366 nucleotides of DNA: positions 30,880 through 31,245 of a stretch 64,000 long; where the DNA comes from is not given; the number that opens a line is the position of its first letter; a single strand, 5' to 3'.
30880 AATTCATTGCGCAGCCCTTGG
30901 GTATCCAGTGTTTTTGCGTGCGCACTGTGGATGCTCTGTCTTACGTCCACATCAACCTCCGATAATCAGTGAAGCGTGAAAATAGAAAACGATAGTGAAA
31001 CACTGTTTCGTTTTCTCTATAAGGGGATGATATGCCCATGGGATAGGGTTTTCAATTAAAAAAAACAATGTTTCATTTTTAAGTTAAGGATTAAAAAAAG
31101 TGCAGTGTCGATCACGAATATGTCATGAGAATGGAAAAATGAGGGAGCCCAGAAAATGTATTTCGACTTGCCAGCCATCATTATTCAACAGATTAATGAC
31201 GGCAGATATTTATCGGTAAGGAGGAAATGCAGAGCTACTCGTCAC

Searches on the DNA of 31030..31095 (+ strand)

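Call 36: search_dna_similar(query=window:31030-31095:+, collection=ecoli_genomes, mode=near, max_rows=6)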
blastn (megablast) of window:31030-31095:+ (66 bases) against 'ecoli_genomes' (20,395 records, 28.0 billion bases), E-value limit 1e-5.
Records with a match: 4151; places in all: 4151; records where one place covers at least 80% of the query: 4151.
Genomes with a match: 4151 of 5426; with a place that covers at least 80% of the query: 4151. Places per genome that has any: lowest 1, median 1, highest 1. On chromosomes: 4150 places; on plasmids: 1.
Best place of each record, by identity: 95-99% 3976; 90-95% 175.
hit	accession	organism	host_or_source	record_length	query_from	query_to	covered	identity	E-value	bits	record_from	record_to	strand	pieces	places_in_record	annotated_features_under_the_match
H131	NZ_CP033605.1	Escherichia coli O157:H7 strain TR01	Cattle carcass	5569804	1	66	100%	97.1%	6e-23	113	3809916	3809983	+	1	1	none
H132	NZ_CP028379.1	Escherichia coli O145 str. RM9872 strain RM9872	Bos taurus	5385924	1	66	100%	97.1%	6e-23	113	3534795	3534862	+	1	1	none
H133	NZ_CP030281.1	Escherichia coli strain E308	Broiler chicken farm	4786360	1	66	100%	97.1%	6e-23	113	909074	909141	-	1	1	none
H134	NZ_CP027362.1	Escherichia coli strain 95-3192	missing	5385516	1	66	100%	97.1%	6e-23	113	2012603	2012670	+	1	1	none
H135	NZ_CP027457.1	Escherichia coli strain 88-3493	missing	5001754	1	66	100%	97.1%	6e-23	113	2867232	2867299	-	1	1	none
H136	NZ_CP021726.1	Escherichia coli strain Combat11I9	Homo sapiens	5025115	1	66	100%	97.1%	6e-23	113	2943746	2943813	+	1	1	none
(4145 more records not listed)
